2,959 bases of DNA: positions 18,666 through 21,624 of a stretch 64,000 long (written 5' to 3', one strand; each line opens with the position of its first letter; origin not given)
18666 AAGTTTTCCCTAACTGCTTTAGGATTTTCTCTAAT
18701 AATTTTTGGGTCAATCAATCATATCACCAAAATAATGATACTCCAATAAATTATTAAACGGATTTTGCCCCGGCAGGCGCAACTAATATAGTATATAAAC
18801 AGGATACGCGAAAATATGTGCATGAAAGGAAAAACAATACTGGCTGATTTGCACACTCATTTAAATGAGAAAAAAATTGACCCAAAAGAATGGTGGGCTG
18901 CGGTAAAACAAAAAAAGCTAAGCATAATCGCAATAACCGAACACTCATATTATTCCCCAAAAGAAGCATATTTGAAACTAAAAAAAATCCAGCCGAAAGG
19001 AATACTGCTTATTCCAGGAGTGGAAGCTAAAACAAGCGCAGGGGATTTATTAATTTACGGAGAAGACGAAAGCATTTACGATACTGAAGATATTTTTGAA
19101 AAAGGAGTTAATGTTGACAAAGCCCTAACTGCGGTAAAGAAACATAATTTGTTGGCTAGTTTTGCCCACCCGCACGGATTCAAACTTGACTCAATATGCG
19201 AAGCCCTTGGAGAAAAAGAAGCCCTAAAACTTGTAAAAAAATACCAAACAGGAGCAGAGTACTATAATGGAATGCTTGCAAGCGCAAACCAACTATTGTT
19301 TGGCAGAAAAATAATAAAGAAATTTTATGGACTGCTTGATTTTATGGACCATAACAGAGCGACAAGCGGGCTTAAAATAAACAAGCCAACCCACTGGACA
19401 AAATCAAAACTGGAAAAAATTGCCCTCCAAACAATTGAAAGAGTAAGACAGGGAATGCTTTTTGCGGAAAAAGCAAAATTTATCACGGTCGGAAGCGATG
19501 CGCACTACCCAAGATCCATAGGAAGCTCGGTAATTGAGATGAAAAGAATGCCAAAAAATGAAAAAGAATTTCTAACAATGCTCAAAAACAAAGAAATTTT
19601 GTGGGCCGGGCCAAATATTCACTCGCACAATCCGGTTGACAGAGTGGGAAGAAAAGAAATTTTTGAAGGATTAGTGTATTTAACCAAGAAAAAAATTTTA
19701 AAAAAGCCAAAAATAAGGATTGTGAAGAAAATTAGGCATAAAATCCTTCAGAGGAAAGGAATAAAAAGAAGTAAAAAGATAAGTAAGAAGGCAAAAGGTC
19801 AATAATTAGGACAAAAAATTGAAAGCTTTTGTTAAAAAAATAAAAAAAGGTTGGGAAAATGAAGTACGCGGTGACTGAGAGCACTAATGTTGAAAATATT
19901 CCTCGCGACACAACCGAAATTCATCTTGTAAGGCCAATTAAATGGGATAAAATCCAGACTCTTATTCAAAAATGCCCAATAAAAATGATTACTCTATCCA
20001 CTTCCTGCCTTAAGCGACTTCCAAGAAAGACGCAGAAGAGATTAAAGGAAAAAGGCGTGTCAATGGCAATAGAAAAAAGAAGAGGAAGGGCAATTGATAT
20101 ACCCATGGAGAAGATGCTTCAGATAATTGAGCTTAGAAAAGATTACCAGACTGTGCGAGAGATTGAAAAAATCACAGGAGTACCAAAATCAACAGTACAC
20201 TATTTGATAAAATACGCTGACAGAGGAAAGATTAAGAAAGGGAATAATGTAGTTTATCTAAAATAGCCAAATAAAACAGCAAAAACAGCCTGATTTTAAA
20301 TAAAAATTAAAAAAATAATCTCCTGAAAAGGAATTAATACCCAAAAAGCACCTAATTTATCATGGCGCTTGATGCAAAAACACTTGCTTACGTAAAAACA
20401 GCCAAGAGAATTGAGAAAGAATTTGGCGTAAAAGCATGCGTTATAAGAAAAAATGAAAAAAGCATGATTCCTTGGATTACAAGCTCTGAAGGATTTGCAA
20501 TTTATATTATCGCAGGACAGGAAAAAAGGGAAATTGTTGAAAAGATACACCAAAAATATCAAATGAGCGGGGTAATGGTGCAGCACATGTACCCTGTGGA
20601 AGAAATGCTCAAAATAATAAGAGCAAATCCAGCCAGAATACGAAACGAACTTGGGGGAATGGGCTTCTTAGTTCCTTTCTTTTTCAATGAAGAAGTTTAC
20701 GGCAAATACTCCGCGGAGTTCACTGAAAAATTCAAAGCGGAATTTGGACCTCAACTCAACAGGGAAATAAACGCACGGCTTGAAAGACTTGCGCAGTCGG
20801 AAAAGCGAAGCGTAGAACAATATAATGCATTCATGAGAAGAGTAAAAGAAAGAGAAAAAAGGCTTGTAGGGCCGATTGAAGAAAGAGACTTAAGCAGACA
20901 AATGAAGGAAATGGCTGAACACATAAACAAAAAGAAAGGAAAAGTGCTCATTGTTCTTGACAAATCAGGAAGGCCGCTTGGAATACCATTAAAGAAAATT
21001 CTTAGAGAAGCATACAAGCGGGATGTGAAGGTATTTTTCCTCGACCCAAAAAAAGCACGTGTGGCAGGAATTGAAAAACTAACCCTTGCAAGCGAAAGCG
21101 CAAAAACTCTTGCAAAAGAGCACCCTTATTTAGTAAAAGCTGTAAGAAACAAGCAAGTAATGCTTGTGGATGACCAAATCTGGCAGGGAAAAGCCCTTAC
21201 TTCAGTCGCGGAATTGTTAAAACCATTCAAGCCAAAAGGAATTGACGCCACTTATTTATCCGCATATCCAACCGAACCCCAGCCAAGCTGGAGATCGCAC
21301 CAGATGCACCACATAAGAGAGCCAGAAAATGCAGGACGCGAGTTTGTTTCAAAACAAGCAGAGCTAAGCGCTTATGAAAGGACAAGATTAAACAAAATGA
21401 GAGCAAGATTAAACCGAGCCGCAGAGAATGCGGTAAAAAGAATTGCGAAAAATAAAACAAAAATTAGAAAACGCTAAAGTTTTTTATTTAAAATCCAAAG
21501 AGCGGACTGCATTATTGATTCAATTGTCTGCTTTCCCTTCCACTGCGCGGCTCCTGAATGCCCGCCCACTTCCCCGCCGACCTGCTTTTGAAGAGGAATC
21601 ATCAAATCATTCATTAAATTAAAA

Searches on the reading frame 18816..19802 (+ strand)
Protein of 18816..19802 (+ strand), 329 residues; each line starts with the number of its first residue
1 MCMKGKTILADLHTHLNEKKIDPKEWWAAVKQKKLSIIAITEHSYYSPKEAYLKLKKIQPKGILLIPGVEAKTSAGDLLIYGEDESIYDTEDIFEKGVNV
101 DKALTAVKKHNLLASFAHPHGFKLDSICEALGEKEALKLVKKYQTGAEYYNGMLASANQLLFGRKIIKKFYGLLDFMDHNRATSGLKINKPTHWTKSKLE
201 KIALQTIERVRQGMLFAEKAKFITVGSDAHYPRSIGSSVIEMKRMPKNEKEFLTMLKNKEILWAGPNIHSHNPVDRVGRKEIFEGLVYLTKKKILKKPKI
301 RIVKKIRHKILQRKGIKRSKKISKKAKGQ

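Call 68: search_protein_families(library=pfam, proteins=[window:18816-19802:+], max_evalue=0.001)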
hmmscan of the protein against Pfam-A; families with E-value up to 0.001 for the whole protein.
window:18816-19802:+ (329 aa): 2 families
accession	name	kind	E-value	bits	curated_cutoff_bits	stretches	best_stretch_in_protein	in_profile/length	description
PF13263.12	PHP_C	-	2e-06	27.7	21.3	1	219-259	14-54/56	PHP-associated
PF02811.25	PHP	-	0.00054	20.8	26.4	1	12-123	2-71/164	PHP domain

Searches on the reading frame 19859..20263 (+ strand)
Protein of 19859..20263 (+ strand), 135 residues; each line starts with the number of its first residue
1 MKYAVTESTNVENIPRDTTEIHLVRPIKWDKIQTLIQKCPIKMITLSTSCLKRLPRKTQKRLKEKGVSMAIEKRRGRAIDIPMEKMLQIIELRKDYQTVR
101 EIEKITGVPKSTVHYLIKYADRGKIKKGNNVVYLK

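Call 68: search_protein_families(library=pfam, proteins=[window:19859-20263:+], max_evalue=0.001)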
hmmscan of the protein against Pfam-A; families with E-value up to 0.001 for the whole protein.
window:19859-20263:+ (135 aa): 1 family
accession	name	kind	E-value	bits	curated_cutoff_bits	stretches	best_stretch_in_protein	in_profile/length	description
PF08004.16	DUF1699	-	0.0003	20.9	33.4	1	5-70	6-72/130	Protein of unknown function (DUF1699)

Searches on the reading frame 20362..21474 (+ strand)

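Call 68: search_protein_families(library=pfam, proteins=[window:20362-21474:+], max_evalue=0.001)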
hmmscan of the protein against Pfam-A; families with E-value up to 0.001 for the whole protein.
window:20362-21474:+ (371 aa): 2 families
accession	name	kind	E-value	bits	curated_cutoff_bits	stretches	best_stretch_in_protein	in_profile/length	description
PF00156.33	Pribosyltran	-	1.1e-05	25.3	26.3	1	180-296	14-120/158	Phosphoribosyl transferase domain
PF11202.14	StiP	-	0.00092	19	28.7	0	174-225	63-116/245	Tellurite-like stress resistance cysteine protease StiP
